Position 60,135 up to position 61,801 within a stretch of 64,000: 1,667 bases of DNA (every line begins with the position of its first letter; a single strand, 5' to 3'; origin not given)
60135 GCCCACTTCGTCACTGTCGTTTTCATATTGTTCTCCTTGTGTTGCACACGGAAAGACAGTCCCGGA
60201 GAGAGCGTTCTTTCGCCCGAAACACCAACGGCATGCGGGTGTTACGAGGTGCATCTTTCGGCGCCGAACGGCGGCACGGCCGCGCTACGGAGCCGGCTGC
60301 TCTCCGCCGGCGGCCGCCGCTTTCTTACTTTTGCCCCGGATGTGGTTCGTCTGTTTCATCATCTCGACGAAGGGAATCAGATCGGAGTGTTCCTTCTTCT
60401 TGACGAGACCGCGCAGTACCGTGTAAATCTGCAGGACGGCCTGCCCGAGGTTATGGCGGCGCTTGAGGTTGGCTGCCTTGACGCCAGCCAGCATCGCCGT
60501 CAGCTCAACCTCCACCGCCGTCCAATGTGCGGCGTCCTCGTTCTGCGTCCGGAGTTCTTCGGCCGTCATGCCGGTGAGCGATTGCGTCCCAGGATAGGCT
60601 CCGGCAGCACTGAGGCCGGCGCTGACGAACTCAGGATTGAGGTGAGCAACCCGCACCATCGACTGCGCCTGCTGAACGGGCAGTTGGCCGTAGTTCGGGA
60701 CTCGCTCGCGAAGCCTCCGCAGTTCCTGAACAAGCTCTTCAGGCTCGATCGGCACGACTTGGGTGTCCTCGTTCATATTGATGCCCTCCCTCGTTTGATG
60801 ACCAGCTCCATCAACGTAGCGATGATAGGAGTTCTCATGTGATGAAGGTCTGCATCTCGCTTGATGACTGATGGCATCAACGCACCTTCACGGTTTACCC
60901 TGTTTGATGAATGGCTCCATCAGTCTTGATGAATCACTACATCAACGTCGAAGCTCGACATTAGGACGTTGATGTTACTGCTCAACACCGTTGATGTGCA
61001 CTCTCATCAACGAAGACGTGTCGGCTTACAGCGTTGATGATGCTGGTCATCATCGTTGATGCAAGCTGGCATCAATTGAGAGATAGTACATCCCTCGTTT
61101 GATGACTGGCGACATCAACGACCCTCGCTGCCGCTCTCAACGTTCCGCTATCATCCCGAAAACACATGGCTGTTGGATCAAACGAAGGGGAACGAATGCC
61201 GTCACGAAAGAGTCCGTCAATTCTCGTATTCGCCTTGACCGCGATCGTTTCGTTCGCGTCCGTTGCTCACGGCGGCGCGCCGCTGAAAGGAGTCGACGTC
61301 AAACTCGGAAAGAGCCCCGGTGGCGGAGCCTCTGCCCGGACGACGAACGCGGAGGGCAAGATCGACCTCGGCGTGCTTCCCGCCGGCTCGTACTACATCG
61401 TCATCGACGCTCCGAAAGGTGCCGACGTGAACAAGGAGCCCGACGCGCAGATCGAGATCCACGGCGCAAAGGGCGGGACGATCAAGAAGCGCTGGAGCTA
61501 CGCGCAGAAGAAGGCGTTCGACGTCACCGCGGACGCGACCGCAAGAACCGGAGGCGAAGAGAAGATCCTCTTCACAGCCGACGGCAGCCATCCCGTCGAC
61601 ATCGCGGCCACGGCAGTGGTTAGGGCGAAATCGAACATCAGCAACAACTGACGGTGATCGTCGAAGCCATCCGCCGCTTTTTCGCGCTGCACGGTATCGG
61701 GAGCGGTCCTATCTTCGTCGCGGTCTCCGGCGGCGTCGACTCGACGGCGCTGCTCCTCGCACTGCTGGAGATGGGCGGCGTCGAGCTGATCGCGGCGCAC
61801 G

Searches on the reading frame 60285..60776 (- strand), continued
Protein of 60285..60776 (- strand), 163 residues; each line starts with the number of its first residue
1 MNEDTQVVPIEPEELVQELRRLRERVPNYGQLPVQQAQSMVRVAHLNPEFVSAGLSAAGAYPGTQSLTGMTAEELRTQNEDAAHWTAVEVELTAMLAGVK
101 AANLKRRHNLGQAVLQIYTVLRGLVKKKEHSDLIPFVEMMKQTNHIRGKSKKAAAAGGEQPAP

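Call 52: find_related_loci(query=A1, collection=metagenome_contigs, flank=2500)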
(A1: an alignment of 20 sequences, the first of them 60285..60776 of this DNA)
Query A1 (163 aa) in metagenome_contigs; peptide patterns used: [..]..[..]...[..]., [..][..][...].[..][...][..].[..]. (x = any residue, [..] = any of these).
110 stretches matched a pattern; 34 encode a relative of the query (tblastn E <= 1e-3); 34 distinct loci.
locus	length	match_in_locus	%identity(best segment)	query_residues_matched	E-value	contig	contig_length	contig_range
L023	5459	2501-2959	91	1-153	9e-93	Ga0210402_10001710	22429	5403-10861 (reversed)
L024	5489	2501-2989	65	1-163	1e-65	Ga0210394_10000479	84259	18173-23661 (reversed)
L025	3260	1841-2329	62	1-163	9e-66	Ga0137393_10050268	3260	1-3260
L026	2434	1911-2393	65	1-162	4e-66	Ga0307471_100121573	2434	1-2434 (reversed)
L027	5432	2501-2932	54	10-150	5e-47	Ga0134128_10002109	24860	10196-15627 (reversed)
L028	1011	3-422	56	18-157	2e-48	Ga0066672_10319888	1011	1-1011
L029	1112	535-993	49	10-162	7e-48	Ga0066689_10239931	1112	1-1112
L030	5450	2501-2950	49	10-163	2e-43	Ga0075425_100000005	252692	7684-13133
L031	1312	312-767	47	12-163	9e-45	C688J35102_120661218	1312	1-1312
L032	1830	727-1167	45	12-159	3e-41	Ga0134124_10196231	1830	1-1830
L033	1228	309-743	49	10-155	4e-42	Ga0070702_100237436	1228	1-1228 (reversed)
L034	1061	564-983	48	12-152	9e-43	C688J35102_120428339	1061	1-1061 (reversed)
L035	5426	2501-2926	46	10-152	4e-40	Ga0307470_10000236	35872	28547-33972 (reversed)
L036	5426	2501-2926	46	10-152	4e-40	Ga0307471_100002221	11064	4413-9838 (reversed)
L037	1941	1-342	62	51-163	3e-40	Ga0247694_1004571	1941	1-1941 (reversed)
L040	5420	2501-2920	45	12-152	4e-39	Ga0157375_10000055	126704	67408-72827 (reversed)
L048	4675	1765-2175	43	10-146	2e-34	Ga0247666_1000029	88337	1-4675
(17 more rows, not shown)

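Call 61: search_protein_families(library=pfam, proteins=[L048:2373-4292:+, L018:2362-4077:+, L021:3555-5240:+, L021:229-2529:+, L040:3219-5420:+, L027:3191-4729:+, L017:3474-4649:+, L020:3132-4325:+, L022:3513-4370:+, L030:4085-5059:+], max_evalue=0.001)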
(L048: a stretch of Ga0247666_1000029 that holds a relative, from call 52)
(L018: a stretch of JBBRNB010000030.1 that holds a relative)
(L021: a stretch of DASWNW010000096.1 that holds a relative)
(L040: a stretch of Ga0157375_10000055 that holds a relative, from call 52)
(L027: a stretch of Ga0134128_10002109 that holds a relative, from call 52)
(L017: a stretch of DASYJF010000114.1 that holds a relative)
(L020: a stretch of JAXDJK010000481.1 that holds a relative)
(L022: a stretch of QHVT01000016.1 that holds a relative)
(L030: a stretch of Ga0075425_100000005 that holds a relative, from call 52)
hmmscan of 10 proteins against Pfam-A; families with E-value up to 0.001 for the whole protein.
L048:2373-4292:+ (639 aa): 0 families

L018:2362-4077:+ (571 aa): 3 families
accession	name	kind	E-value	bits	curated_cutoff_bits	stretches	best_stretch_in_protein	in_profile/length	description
PF02540.23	NAD_synthase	-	5.6e-78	261.8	21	1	299-545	4-242/242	NAD synthase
PF00795.27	CN_hydrolase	-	4.3e-20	72.6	23.2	1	31-277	4-244/256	Carbon-nitrogen hydrolase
PF03054.22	tRNA_Me_trans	-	0.00096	19.3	20.6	0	315-376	2-72/202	tRNA methyl transferase HUP domain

L021:3555-5240:+ (561 aa): 0 families

L021:229-2529:+ (766 aa): 0 families

L040:3219-5420:+ (734 aa): 0 families

L027:3191-4729:+ (512 aa): 1 family
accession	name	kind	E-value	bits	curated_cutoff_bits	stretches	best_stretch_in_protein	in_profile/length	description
PF12697.13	Abhydrolase_6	-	0.00013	23.2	26.3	1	118-342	3-173/217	Alpha/beta hydrolase family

L017:3474-4649:+ (391 aa): 0 families

L020:3132-4325:+ (397 aa): 0 families

L022:3513-4370:+ (285 aa): 0 families

L030:4085-5059:+ (324 aa): 2 families
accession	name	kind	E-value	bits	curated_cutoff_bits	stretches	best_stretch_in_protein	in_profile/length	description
PF12850.12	Metallophos_2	-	1.1e-13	52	27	1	78-285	1-150/154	Calcineurin-like phosphoesterase superfamily domain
PF00149.33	Metallophos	-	2e-09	38.6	21.5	1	79-194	2-114/191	Calcineurin-like phosphoesterase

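Call 67: find_related_loci(query=A1, collection=viral_contigs, flank=3000)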
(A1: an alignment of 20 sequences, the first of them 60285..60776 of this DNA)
Query A1 (163 aa) in viral_contigs; peptide patterns used: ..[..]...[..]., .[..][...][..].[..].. (x = any residue, [..] = any of these).
31 stretches matched a pattern, but none encodes a relative of the query by tblastn (E <= 1e-3).
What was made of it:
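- The family was not found in viral contigs (call 67).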

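Call 71: search_solved_structures(query=A2, max_evalue=10)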
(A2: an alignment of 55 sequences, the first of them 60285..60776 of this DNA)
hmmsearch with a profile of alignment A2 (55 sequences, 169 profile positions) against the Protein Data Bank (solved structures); distinct sequences matched with E-value up to 10: 3.
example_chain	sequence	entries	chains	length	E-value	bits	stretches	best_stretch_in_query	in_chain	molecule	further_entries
7uni_A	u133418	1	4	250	0.11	15.4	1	7-88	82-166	SP2-ZnPPaM designed chlorophyll dimer protein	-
7unh_A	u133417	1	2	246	0.14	15.1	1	7-88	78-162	SP2 designed chlorophyll dimer protein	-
4ag7_A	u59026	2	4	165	1.8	11.5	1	13-76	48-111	GLUCOSAMINE-6-PHOSPHATE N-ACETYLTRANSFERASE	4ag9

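Call 72: search_protein_families(library=padloc, proteins=[window:60285-60776:-, P0057, P0131], max_evalue=0.1)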
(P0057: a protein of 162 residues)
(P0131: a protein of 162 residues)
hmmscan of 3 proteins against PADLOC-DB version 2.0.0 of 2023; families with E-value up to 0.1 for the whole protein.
window:60285-60776:- (163 aa): 0 families

P0057 (162 aa): 0 families

P0131 (162 aa): 0 families

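Call 73: find_homologous_proteins(query=A2, max_evalue=0.00001)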
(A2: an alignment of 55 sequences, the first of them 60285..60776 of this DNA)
Query A2 (55 sequences) (163 aa, profile of the alignment): 48 proteins with E <= 0.00001 among 7060 candidates.
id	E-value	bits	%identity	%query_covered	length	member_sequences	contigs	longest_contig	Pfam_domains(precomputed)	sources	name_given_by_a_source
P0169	9.9e-63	229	45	81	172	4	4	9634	-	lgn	-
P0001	1.4e-61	225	93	100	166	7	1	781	-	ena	-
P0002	2.4e-61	224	90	100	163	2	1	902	-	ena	-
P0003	1.0e-60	222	89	100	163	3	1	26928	-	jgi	jgi:hypothetical protein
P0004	2.0e-60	221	87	100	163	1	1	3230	-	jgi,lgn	-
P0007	4.0e-60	220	76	100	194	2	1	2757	-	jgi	jgi:hypothetical protein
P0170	1.1e-59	219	41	94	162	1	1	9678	-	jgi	-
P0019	1.1e-59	219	58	83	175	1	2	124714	-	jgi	jgi:hypothetical protein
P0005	1.7e-59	218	88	99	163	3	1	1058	-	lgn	-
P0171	4.6e-59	217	40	94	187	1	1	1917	-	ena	-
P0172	4.9e-59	217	52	98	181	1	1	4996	-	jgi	jgi:hypothetical protein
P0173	1.6e-58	215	42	88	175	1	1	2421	-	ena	-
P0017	8.6e-58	213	57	95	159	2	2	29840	-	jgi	jgi:hypothetical protein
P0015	1.4e-57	212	59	93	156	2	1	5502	-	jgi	jgi:hypothetical protein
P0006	2.4e-57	211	83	100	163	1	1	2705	-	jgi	jgi:hypothetical protein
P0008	1.4e-54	202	66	100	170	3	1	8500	-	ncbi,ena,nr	ncbi:MAG TPA: hypothetical protein VNN08_02480 [Thermoanaerobaculia bacterium]|nr:hypothetical prote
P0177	1.6e-53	199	35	94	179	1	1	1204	-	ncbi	-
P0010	2.2e-53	198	65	100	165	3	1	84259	-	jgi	-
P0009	3.5e-52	194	65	99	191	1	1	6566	-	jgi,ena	-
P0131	8.9e-48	180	30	91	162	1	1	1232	-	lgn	-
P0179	1.2e-47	180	34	82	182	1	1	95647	-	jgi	jgi:hypothetical protein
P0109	1.9e-47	179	32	94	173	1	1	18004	-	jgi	jgi:hypothetical protein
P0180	2.3e-47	179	36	93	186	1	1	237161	-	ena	-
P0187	2.2e-41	159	32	86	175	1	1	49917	-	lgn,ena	-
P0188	2.3e-41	159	28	91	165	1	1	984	-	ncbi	-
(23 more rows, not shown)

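Call 74: find_encoding_contigs(protein=P0180, flank=5000, max_places=1)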
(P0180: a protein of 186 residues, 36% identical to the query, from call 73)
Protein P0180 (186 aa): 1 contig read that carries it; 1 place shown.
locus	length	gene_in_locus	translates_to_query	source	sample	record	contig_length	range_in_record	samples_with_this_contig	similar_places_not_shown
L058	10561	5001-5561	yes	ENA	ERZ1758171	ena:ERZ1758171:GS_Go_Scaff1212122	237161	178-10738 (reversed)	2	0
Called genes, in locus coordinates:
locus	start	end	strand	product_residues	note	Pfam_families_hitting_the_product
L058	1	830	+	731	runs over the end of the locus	PF00982:Glyco_transf_20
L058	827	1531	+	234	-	PF02358:Trehalose_PPase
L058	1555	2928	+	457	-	PF13581:HATPase_c_2 (faint), PF07730:HisKA_3, PF02518:HATPase_c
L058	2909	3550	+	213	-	PF00072:Response_reg, PF00196:GerE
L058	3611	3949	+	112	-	PF04342:DMT_6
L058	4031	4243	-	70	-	-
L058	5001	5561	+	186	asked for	-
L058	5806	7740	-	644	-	-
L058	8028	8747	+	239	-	-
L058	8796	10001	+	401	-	PF00482:T2SSF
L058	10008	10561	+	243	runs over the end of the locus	?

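Call 75: find_encoding_contigs(protein=P0179, flank=5000, max_places=1)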
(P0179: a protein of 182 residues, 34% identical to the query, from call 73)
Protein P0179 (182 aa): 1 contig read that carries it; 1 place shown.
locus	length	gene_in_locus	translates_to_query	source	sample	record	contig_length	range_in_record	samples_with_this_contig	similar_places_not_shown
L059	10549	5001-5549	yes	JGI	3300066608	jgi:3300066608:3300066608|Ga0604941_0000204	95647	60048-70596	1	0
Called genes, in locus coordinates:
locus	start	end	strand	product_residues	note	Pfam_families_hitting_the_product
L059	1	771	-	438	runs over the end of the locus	PF09234:DUF1963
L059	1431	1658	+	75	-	-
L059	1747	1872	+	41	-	PF07927:HicA_toxin (weak)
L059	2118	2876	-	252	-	-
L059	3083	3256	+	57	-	PF08845:SymE_toxin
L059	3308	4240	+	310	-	-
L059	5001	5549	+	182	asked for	-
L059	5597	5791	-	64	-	-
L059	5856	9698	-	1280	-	PF00775:Dioxygenase_C (faint), PF02369:Big_1 (faint), PF10670:DUF4198 (faint), PF13620:CarboxypepD_reg (weak), PF13620:CarboxypepD_reg (weak), PF13620:CarboxypepD_reg, PF13715:CarbopepD_reg_2 (weak), PF13620:CarboxypepD_reg, +12 more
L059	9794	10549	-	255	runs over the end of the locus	PF03923:Lipoprotein_16 (weak), PF09851:SHOCT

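Call 76: find_encoding_contigs(protein=P0187, flank=5000, max_places=1)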
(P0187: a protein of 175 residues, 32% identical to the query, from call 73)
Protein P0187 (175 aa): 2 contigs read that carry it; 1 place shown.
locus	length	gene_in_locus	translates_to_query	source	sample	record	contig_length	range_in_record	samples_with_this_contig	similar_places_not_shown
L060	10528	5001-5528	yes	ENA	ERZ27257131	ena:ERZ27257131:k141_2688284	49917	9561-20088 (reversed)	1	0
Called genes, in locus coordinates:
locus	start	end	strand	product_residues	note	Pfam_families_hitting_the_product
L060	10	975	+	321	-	PF14870:PSII_BNR (faint), PF25852:DUF6242_C (faint), PF13088:BNR_2 (faint), PF02012:BNR (faint), PF15902:Sortilin-Vps10 (weak)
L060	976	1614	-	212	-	PF02668:TauD (weak)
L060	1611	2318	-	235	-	PF14082:SduA_C (faint)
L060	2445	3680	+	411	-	-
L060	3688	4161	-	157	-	PF00383:dCMP_cyt_deam_1, PF14437:MafB19-deam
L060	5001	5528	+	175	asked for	-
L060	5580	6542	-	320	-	PF02517:Rce1-like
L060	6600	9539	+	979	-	PF08357:SEFIR, PF13676:TIR_2, PF00931:NB-ARC (weak), PF13424:TPR_12 (faint)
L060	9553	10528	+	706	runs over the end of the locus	PF00580:UvrD-helicase, PF13245:AAA_19, PF13604:AAA_30 (faint), PF13361:UvrD_C, PF13538:UvrD_C_2 (weak)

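Call 77: find_encoding_contigs(protein=P0109, flank=5000, max_places=1)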
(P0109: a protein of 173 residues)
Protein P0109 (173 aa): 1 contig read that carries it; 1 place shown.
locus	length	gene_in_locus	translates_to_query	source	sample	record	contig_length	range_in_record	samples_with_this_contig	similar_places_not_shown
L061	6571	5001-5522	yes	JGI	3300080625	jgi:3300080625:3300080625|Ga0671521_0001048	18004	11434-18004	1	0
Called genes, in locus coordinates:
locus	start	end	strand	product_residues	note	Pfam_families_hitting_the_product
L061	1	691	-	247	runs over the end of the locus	-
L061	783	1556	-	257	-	-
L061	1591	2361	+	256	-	-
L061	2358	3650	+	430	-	PF03783:CsgG, PF17680:FlgO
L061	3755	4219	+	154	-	-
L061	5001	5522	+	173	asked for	-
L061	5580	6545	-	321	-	PF02517:Rce1-like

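Call 79: predict_structure(alignment_id=A2)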
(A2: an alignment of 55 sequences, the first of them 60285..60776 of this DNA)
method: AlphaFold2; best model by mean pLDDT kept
length: 163 residues; sequences in the alignment: 55
mean_pLDDT: 91.9   pTM: 0.72
mean pLDDT of the five models: 91.9, 90.7, 90.4, 90.2, 89.8
residues with pLDDT >= 90: 136; 70-90: 8; 50-70: 19; < 50: 0
segments of 3 or more residues with pLDDT < 50: none
pLDDT, mean of each block of 10 residues (from residue 1): 79 96 96 97 97 98 98 98 96 97 98 97 98 98 74 62 67
secondary structure, 60 per line:
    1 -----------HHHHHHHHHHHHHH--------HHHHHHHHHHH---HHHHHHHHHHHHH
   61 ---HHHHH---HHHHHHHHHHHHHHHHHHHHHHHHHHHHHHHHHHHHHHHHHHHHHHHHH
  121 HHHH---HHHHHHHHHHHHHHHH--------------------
elements in order: H12-25 H34-44 H48-60 H64-68 H72-124 H128-143
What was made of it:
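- On Iteron-type replication origin: Its model is all-helical with no strands (call 79).
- On Plasmid partition centromere (parC/sopC/tubC type): The model has no beta strand (call 79).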

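Call 83: fold_search(model_id=the predicted structure, library=pdb)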
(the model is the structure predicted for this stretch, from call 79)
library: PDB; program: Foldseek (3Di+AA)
matches with E <= 10: 14; with E <= 0.001: 0
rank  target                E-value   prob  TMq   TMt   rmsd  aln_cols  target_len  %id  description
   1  8b9z_i                1.0e+00  0.08  0.14  0.14  19.4       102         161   19  Drosophila melanogaster complex I in the Active state (Dm1) (released 2023-01-18)
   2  6r1j_D                1.9e+00  0.08  0.25  0.18  18.7       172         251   17  Structure of the soluble AhlC triple head mutant of the tripartite alpha-pore forming toxin, AHL, from Aeromonas hydro (released 2019-07-10)
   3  2h9c_A                2.1e+00  0.08  0.18  0.28  12.2        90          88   18  Native Crystal Structure of the Isochorismate-Pyruvate Lyase from Pseudomonas aeruginosa (released 2006-08-15)
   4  2h9d_C                5.6e+00  0.04  0.19  0.26  12.1        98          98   17  Pyruvate-Bound Structure of the Isochorismate-Pyruvate Lyase from Pseudomonas aerugionsa (released 2006-08-15)
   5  3hgx_A                6.4e+00  0.04  0.19  0.27  11.8        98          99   17  Crystal Structure of Pseudomonas aeruginosa Isochorismate-Pyruvate Lyase K42A mutant in complex with salicylate and py (released 2009-06-30)
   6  7stn_A                6.4e+00  0.03  0.12  0.03  22.5        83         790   16  Chitin Synthase 2 from Candida albicans bound to Nikkomycin Z (released 2022-07-13)
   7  1etx_B                6.8e+00  0.06  0.20  0.33  15.2        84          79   11  THE CRYSTAL STRUCTURE OF E. COLI FIS MUTANT Q74A (released 2000-10-11)
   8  6p0s_A                7.8e+00  0.04  0.20  0.28  12.2        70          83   11  Crystal structure of ternary DNA complex "FX2" containing E. coli Fis and phage lambda Xis (released 2019-06-19)
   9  1etv_A                7.8e+00  0.04  0.19  0.30  14.0        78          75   13  THE CRYSTAL STRUCTURE OF E. COLI FIS MUTANT G72A (released 2000-10-11)
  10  1eto_A                8.4e+00  0.04  0.20  0.29  13.4        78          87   12  THE CRYSTAL STRUCTURE OF E. COLI FIS MUTANT R71L (released 2000-10-11)
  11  1ety_B                9.0e+00  0.04  0.20  0.33  15.2        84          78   11  THE CRYSTAL STRUCTURE OF E. COLI WILD-TYPE FIS (released 2000-10-11)
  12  1etq_C                9.0e+00  0.04  0.19  0.31  12.3        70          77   10  THE CRYSTAL STRUCTURE OF E. COLI FIS MUTANT R71Y (released 2000-10-11)
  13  3vep_A                9.6e+00  0.04  0.17  0.35  10.8        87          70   17  Crystal structure of SigD4 in complex with its negative regulator RsdA (released 2013-02-13)
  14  3dzu_D                9.6e+00  0.01  0.07  0.05   9.8        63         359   24  Intact PPAR gamma - RXR alpha Nuclear Receptor Complex on DNA bound with BVT.13, 9-cis Retinoic Acid and NCOA2 Peptide (released 2008-10-28)

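Call 104: list_cluster_members(proteins=[P0177, P0188, P0008, P0180, P0187])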
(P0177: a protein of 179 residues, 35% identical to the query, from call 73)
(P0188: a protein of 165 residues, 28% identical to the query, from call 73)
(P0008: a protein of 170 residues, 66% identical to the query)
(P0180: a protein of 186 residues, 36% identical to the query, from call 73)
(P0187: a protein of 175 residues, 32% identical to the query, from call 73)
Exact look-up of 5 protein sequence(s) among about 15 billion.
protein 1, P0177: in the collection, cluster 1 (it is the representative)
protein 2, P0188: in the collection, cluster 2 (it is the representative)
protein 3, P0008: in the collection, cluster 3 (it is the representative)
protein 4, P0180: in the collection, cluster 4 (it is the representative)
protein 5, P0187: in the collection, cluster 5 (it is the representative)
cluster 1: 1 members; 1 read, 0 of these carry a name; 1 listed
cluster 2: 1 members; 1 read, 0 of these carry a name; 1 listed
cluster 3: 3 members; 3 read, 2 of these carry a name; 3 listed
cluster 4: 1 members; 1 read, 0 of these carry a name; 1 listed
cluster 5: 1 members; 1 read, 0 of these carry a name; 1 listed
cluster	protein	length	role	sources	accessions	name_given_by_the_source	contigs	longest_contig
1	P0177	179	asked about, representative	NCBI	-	-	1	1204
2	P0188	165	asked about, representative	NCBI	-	-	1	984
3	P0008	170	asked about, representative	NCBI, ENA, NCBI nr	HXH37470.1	MAG TPA: hypothetical protein VNN08_02480 [Thermoanaerobaculia bacterium] | hypothetical protein [Thermoanaerobaculia bacterium]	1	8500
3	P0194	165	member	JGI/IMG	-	hypothetical protein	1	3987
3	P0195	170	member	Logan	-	-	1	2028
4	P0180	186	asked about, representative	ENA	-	-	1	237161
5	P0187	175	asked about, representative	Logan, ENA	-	-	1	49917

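Call 108: search_protein_families(library=pfam, proteins=[P0111, P0028, P0027, P0069, P0106, P0128, P0129, P0134, P0146, P0039], max_evalue=0.01)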
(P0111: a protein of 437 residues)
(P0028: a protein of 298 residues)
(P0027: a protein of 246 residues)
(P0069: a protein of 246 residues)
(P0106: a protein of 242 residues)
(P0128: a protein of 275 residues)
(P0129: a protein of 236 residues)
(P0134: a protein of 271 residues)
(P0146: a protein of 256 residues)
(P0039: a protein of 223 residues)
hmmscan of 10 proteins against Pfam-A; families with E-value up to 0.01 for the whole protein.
P0111 (437 aa): 0 families

P0028 (298 aa): 0 families

P0027 (246 aa): 0 families

P0069 (246 aa): 0 families

P0106 (242 aa): 1 family
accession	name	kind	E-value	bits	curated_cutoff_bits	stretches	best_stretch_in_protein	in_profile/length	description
PF13360.13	PQQ_2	-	0.0003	20.9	27.6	1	201-236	24-59/233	Outer membrane protein assembly factor BamB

P0128 (275 aa): 0 families

P0129 (236 aa): 0 families

P0134 (271 aa): 0 families

P0146 (256 aa): 0 families

P0039 (223 aa): 0 families

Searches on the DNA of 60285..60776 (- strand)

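Call 57: search_rna_families(sources=[L048, L018, L022, L044, L021, L020], threshold=evalue, max_evalue=1)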
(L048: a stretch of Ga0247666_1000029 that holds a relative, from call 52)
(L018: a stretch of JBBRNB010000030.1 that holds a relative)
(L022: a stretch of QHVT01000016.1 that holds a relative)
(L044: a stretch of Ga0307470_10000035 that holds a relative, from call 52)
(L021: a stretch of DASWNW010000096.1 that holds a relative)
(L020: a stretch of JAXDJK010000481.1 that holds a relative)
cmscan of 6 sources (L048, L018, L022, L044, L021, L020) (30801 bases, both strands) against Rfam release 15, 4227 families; matches with E-value up to 1: 6.
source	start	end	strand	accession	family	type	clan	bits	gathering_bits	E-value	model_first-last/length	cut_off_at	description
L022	4428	4505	+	RF03512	mir-3479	Gene; miRNA;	-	38.2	79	0.00012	1-74/74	no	mir-3479 microRNA precursor family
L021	4163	4246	-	RF00757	mir-275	Gene; miRNA;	-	30.3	56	0.015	1-89/89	no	mir-275 microRNA precursor family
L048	261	293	-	RF01687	Acido-Lenti-1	Gene; sRNA;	-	28.1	37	0.012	1-46/46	no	Acido-Lenti-1 RNA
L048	578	605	-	RF01687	Acido-Lenti-1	Gene; sRNA;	-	26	37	0.043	1-46/46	no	Acido-Lenti-1 RNA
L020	2819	3038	-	RF02601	BASRCI337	Gene; sRNA;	-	25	229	0.025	1-191/191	no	Brucella sRNA CI337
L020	2925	3038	-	RF04175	mir-1260b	Gene; miRNA;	-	24.9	81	0.83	1-108/108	no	mir-1260b microRNA precursor family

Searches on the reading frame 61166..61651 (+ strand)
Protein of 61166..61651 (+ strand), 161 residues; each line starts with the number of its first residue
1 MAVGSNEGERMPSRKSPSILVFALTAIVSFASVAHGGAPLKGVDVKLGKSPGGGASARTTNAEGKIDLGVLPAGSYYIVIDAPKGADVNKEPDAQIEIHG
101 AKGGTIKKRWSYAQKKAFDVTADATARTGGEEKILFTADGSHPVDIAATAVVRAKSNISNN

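Call 4: search_protein_families(library=pfam, proteins=[window:61166-61651:+], max_evalue=0.01)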
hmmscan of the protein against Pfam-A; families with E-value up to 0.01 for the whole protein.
window:61166-61651:+ (161 aa): 3 families
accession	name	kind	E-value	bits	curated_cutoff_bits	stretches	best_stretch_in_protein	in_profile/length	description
PF13620.12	CarboxypepD_reg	-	9.7e-06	26.3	32.3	1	36-90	10-64/82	Carboxypeptidase regulatory-like domain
PF17210.9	SdrD_B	-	3.4e-05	24.4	29.7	1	37-91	21-75/112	SdrD B-like domain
PF17802.7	SpaA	-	6e-05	23.6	23.1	1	35-106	11-83/91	Prealbumin-like fold domain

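Call 27: search_protein_families(library=ncbifam, proteins=[window:61166-61651:+], max_evalue=1)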
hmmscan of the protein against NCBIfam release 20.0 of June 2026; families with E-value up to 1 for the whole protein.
window:61166-61651:+ (161 aa): 0 families

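Call 72: search_protein_families(library=padloc, proteins=[window:61166-61651:+], max_evalue=0.1)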
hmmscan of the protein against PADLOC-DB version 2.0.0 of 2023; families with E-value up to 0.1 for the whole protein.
window:61166-61651:+ (161 aa): 0 families
